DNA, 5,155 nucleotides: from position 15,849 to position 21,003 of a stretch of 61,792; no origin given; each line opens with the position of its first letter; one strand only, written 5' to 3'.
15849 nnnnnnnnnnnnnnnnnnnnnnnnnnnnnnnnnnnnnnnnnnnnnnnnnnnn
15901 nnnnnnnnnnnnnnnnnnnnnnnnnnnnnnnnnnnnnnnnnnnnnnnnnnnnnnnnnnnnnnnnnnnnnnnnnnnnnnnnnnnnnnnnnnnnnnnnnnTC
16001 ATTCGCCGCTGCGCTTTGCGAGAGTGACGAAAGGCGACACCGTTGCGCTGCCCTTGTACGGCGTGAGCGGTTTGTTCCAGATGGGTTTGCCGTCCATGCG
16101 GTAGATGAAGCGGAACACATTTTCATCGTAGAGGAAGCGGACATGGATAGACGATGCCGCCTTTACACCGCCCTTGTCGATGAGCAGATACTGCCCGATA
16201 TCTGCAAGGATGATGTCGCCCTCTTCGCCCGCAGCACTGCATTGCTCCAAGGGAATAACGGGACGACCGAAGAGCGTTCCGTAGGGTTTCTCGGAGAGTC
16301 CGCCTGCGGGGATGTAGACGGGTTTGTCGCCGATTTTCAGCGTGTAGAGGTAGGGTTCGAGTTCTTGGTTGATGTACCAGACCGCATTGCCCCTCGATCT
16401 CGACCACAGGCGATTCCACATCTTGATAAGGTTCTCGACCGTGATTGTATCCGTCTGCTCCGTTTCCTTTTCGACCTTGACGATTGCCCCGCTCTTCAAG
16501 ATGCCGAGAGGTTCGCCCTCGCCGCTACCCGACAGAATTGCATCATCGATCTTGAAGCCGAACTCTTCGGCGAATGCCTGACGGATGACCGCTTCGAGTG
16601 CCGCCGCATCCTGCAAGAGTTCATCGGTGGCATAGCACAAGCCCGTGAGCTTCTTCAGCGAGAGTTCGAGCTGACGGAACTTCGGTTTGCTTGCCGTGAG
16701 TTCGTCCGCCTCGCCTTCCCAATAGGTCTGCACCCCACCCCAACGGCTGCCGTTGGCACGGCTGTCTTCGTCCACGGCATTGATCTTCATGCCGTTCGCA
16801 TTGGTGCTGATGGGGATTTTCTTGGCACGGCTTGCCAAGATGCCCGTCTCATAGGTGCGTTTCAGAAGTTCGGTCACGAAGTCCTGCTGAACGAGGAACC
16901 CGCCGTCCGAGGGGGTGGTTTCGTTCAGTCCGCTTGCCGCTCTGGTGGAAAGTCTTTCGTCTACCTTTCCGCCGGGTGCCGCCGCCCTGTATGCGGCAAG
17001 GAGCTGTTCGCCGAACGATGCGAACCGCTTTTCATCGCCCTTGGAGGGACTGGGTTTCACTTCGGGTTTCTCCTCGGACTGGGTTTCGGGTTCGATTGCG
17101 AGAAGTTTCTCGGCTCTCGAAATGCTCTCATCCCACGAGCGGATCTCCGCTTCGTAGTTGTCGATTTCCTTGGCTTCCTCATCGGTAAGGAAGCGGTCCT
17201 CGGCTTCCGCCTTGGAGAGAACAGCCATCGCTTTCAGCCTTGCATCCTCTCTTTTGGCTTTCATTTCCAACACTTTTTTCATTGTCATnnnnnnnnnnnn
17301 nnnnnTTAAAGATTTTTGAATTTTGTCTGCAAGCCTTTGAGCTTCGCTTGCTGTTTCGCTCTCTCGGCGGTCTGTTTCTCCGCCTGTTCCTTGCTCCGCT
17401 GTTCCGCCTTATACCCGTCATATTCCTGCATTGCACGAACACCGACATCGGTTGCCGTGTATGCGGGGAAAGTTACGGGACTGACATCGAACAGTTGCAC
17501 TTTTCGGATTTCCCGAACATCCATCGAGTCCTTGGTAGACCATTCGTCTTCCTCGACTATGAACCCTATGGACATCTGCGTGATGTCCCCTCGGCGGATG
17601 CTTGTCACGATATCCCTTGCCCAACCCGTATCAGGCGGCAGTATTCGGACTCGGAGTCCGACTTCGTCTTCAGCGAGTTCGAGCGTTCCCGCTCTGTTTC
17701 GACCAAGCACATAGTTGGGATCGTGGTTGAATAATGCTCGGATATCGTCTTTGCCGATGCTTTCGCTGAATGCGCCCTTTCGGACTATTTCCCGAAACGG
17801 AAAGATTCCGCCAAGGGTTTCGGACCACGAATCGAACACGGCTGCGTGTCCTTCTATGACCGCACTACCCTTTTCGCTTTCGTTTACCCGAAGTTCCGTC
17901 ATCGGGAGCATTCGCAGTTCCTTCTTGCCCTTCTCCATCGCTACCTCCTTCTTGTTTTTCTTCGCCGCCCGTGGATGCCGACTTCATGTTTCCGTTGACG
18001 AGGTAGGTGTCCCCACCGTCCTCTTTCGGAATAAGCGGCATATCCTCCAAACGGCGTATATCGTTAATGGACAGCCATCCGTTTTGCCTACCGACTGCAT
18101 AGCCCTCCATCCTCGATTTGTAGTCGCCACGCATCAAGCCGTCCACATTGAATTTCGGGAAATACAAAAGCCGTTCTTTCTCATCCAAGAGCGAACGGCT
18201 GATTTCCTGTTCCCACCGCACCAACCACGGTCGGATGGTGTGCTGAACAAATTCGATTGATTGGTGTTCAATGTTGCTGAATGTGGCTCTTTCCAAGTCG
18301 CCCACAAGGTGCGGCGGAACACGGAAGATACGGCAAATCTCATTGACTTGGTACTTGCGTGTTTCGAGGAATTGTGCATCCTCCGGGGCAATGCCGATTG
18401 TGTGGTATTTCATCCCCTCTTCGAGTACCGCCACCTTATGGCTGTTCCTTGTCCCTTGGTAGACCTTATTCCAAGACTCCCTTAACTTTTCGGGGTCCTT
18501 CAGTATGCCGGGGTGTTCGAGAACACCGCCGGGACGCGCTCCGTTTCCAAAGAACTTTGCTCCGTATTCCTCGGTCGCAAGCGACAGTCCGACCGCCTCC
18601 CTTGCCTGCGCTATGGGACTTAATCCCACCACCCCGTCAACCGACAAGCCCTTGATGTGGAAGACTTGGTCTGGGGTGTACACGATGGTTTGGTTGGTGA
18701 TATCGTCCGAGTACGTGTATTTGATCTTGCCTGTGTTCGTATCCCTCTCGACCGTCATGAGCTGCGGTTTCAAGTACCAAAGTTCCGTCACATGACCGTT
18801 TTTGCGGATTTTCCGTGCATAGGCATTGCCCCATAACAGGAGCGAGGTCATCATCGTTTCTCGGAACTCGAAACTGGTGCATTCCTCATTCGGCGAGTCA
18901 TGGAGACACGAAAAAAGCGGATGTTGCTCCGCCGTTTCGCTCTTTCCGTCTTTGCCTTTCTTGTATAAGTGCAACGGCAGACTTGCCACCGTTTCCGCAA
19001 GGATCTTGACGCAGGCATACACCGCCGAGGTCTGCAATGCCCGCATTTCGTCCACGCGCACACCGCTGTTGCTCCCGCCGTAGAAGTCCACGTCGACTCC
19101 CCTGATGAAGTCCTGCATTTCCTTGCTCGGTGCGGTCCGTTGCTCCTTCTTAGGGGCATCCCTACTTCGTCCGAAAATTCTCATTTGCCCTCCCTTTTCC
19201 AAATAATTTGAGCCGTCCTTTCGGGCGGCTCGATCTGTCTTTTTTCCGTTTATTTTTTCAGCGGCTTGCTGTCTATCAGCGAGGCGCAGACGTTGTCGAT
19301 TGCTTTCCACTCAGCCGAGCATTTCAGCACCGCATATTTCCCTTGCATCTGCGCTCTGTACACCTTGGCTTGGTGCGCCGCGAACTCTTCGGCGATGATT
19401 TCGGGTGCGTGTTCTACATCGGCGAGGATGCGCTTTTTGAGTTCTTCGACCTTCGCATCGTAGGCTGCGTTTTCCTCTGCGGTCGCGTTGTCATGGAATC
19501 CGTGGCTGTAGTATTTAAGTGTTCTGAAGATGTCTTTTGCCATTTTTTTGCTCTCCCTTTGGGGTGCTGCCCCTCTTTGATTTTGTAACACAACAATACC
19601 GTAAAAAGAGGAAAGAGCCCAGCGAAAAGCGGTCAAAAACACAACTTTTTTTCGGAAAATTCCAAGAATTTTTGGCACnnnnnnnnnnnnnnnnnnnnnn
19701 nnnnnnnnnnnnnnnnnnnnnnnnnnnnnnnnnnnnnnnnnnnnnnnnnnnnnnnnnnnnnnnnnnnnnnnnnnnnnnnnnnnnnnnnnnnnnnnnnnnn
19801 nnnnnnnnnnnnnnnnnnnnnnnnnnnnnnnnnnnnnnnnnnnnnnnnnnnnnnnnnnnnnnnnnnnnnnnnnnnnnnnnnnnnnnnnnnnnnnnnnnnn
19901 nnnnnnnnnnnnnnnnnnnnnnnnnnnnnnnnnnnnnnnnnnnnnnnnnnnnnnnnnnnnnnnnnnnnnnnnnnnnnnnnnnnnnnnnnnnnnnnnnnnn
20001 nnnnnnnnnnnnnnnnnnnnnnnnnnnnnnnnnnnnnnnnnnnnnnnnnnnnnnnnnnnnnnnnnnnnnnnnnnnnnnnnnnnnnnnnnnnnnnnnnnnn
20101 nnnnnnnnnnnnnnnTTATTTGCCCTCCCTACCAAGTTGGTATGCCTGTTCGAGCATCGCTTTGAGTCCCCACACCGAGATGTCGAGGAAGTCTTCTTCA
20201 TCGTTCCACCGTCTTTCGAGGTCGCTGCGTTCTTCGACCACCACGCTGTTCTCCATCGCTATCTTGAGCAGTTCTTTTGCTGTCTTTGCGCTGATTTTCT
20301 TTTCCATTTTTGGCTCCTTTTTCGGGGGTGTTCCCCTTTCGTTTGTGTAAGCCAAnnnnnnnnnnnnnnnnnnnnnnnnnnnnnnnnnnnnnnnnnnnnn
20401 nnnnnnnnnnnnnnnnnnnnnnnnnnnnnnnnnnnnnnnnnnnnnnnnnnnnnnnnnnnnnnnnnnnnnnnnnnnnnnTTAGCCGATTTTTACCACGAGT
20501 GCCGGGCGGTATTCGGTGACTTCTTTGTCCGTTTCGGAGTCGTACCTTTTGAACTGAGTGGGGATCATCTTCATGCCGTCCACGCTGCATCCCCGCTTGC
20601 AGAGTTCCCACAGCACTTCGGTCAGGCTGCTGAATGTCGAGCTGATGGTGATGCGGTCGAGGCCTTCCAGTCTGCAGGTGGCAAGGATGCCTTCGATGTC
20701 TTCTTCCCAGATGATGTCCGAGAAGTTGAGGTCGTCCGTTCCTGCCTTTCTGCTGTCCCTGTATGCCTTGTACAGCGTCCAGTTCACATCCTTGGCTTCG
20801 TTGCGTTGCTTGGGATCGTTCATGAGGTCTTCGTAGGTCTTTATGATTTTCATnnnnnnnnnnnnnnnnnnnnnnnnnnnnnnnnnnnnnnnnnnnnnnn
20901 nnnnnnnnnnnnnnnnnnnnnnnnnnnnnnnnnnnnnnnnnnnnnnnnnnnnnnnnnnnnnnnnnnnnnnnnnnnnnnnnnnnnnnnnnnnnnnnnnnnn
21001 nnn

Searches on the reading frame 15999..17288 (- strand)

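Call 95: search_protein_families(library=phrogs, proteins=[window:15999-17288:-], max_evalue=0.00001)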
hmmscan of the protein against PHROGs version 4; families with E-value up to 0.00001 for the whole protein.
window:15999-17288:- (429 aa): 3 families
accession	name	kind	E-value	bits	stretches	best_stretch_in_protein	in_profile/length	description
phrog_10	-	head and packaging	1.5e-61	210.3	1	1-419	260-641/752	major head protein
phrog_617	-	head and packaging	2.5e-24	87.1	1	10-376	207-580/626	major head protein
phrog_2263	-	head and packaging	1.9e-08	34.7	1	29-364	201-495/551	major head protein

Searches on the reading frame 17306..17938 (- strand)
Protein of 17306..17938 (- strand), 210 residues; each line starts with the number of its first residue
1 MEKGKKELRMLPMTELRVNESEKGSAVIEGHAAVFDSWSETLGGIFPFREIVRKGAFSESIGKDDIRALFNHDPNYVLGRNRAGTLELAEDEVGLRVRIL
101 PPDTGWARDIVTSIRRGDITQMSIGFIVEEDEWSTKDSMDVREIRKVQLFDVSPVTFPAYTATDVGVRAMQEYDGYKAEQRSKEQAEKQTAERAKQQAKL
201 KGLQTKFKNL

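Call 95: search_protein_families(library=phrogs, proteins=[window:17306-17938:-], max_evalue=0.00001)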
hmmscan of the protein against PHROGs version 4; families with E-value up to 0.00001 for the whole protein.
window:17306-17938:- (210 aa): 10 families
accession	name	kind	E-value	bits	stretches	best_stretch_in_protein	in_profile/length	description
phrog_80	-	head and packaging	1.4e-60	207.2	1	3-203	214-409/607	head maturation protease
phrog_9644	-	head and packaging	2.2e-30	107.1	1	2-189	141-326/341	head maturation protease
phrog_13042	-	head and packaging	2.2e-21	77.4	1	3-174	3-180/386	major head protein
phrog_2263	-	head and packaging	5.4e-21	76.1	1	21-197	34-203/551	major head protein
phrog_36211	-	head and packaging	2.6e-20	73.8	1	22-176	15-172/378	head maturation protease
phrog_617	-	head and packaging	1.3e-15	58.3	1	19-197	19-190/626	major head protein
phrog_37668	-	head and packaging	1.6e-15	58.1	1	14-174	10-172/313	head maturation protease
phrog_7053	-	head and packaging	3.5e-15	57.4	1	6-194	16-215/390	head maturation protease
phrog_3244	-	head and packaging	1.3e-13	52.4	1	48-198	48-207/326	head maturation protease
phrog_10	-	head and packaging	1e-06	29.1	1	21-192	17-194/752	major head protein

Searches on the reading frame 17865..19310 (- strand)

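Call 95: search_protein_families(library=phrogs, proteins=[window:17865-19310:-], max_evalue=0.00001)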
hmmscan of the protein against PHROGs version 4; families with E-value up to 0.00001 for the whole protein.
window:17865-19310:- (481 aa): 8 families
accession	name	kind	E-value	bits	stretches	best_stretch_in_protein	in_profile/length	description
phrog_12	-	head and packaging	7.1e-148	495.4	1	18-472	22-465/646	portal protein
phrog_2662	-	head and packaging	2.2e-84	285.4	1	54-467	25-442/717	portal protein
phrog_5929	-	head and packaging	7.2e-82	275.1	1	245-465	3-222/228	portal protein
phrog_11323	-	unknown function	6.5e-47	159.9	1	336-460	2-124/130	-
phrog_2271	-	head and packaging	4.4e-30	105.1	1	56-475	14-432/859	portal protein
phrog_4891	-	unknown function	7.1e-19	69.2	1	401-449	1-50/71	-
phrog_21454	-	unknown function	1.8e-12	48.1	1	266-439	4-173/320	-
phrog_68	-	head and packaging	2.4e-06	27.4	1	152-368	98-322/344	portal protein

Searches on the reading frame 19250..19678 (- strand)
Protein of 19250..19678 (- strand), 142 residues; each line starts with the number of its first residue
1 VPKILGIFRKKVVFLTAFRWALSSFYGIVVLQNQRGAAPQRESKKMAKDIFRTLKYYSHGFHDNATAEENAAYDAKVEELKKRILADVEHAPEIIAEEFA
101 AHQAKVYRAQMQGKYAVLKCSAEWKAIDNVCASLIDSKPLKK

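Call 9: search_protein_families(library=pfam, proteins=[window:19250-19678:-], max_evalue=0.1)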
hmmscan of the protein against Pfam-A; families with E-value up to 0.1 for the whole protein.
window:19250-19678:- (142 aa): 2 families
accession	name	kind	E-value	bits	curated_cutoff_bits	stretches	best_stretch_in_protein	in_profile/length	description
PF04748.18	Polysacc_deac_2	-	0.00058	19.5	27.5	1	16-88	79-154/212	Divergent polysaccharide deacetylase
PF07564.17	DUF1542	-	0.064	13.7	24.3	1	63-92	24-53/77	Domain of Unknown Function (DUF1542)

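Call 10: search_protein_families(library=phrogs, proteins=[window:19250-19678:-], max_evalue=0.01)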
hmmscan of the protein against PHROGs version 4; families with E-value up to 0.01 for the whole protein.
window:19250-19678:- (142 aa): 0 families

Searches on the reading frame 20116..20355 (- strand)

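Call 9: search_protein_families(library=pfam, proteins=[window:20116-20355:-], max_evalue=0.1)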
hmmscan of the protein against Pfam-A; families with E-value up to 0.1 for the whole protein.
window:20116-20355:- (79 aa): 1 family
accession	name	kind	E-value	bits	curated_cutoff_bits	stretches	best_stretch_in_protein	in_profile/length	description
PF21841.1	DUF6900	-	3.2e-17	62.6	24.1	1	25-77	2-50/52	Family of unknown function (DUF6900)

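Call 10: search_protein_families(library=phrogs, proteins=[window:20116-20355:-], max_evalue=0.01)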
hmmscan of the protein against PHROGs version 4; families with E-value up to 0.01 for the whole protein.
window:20116-20355:- (79 aa): 1 family
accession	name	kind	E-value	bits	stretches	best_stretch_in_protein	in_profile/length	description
phrog_2555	-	unknown function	5.9e-12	46.8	1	1-77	133-205/218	-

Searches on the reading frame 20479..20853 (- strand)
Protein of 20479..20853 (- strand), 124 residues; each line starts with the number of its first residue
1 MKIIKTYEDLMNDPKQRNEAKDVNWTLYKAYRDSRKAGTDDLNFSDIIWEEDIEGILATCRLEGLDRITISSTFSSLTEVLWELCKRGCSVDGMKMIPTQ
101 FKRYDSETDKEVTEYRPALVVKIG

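Call 9: search_protein_families(library=pfam, proteins=[window:20479-20853:-], max_evalue=0.1)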
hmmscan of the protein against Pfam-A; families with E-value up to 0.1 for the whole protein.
window:20479-20853:- (124 aa): 1 family
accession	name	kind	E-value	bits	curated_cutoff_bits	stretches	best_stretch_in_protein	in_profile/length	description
PF24753.1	DUF7698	-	4.2e-32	111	27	1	1-112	1-111/118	Domain of unknown function (DUF7698)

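Call 10: search_protein_families(library=phrogs, proteins=[window:20479-20853:-], max_evalue=0.01)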
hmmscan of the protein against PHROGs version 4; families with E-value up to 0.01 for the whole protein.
window:20479-20853:- (124 aa): 1 family
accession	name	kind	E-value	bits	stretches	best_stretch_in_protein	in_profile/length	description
phrog_21141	-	unknown function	1.6e-27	96.9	1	1-121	1-117/120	-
